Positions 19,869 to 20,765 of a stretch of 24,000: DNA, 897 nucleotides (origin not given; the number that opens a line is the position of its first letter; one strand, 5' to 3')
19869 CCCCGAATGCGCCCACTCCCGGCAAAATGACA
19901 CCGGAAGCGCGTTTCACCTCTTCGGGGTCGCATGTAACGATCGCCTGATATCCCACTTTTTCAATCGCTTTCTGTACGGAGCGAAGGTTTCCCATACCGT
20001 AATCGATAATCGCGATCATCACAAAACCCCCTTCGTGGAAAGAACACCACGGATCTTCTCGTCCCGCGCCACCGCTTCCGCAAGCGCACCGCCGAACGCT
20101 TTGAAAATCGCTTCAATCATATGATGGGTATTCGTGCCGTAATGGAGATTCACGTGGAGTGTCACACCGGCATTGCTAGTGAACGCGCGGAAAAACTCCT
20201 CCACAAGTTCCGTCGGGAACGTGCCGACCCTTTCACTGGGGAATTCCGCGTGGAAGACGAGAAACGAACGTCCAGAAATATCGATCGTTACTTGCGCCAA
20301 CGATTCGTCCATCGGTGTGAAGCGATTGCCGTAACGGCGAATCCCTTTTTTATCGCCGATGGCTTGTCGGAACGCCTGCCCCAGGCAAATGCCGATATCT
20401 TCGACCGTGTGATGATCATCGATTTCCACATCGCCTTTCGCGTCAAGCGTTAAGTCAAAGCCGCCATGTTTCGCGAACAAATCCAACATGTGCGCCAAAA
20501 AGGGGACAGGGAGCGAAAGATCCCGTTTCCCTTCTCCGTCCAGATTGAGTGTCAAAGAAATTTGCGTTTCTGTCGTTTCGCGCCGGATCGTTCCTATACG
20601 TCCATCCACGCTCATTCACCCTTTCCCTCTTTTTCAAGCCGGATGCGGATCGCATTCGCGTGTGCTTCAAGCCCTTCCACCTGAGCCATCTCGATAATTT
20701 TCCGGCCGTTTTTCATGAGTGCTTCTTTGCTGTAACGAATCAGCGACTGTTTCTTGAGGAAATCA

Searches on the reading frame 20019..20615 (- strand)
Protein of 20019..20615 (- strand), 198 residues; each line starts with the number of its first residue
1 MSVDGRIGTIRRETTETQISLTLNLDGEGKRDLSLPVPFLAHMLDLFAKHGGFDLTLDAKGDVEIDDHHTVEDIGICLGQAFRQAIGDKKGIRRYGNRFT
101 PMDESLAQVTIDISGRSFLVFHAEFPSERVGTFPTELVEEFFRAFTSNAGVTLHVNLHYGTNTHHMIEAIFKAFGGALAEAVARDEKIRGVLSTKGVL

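Call 61: find_encoding_contigs(protein=window:20019-20615:-, flank=10000, max_places=6)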
Protein window:20019-20615:- (198 aa): no gene with exactly this product is on record in the collection.
